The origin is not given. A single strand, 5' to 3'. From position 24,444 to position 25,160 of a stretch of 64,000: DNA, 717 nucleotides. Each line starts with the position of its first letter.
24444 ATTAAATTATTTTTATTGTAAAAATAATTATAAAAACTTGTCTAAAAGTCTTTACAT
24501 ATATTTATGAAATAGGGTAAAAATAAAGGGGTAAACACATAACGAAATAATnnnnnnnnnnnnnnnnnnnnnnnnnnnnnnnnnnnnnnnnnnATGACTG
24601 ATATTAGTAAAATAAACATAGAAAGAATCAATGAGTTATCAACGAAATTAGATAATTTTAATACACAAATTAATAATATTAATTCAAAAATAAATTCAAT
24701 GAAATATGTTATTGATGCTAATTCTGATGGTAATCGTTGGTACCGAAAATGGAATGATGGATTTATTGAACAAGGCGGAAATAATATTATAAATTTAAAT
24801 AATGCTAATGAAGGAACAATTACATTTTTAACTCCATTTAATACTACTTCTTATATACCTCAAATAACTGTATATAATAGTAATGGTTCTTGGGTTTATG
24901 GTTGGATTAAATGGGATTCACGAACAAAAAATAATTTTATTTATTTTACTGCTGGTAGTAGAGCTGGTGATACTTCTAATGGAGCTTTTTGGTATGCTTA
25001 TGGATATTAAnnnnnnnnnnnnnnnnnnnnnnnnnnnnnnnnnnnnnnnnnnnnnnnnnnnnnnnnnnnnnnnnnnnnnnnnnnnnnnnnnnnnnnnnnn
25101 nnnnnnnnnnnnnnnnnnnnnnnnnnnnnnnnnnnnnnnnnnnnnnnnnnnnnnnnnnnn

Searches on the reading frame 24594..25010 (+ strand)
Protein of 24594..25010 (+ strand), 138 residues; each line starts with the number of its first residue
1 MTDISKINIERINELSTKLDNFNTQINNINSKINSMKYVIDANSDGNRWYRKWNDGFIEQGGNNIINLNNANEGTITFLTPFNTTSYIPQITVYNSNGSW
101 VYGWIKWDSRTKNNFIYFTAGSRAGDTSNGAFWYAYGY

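Call 10: search_protein_families(library=pfam, proteins=[window:24594-25010:+], max_evalue=0.01)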
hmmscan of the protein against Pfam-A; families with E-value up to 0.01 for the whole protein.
window:24594-25010:+ (138 aa): 2 families
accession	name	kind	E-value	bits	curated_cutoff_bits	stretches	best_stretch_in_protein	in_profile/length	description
PF21882.2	Gp53-like_C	-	3e-05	24.9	24.9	1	52-138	1-84/84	Putative tail fiber protein gp53-like, C-terminal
PF16378.10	DUF4988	-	0.0002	21.7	30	1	10-106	3-88/183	Domain of unknown function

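Call 11: search_protein_families(library=phrogs, proteins=[window:24594-25010:+], max_evalue=0.01)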
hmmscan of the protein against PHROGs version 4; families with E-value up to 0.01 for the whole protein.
window:24594-25010:+ (138 aa): 1 family
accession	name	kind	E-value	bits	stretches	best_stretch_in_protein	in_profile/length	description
phrog_15547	-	unknown function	0.00024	21.5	1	13-137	254-372/373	-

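Call 16: find_related_loci(query=A1, collection=viral_contigs, flank=3000)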
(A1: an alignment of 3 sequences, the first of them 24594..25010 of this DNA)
Query A1 (138 aa) in viral_contigs; peptide patterns used: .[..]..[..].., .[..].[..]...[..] (x = any residue, [..] = any of these).
187 stretches matched a pattern; 93 encode a relative of the query (tblastn E <= 1e-3); the best 80 are kept; 79 distinct loci.
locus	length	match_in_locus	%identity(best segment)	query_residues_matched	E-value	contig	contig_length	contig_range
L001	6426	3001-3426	77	1-138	9e-69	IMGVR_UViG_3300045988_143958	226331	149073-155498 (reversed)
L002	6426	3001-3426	77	1-138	9e-69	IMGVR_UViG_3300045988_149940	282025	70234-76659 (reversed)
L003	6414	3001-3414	99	1-138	1e-86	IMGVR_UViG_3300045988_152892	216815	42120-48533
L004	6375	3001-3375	42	1-138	3e-21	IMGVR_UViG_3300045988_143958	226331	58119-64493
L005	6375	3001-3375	41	1-138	1e-20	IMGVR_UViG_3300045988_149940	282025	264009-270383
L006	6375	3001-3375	41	1-138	1e-20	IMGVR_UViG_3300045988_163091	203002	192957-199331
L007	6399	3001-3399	41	1-138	2e-20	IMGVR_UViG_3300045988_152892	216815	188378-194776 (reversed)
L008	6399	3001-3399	40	1-138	3e-20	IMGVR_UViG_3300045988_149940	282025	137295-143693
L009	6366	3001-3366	39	1-138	2e-18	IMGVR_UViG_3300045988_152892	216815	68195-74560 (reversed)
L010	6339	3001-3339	40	1-138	3e-18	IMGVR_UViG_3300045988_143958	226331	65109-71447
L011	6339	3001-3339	40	1-138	3e-18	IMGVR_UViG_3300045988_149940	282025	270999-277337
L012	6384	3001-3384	35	1-138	2e-16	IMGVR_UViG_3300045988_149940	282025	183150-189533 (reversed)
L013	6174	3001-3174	52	1-62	5e-15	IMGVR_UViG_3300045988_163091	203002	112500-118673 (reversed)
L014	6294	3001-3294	39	3-104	7e-15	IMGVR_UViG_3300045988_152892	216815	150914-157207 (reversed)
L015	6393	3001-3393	34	1-138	8e-15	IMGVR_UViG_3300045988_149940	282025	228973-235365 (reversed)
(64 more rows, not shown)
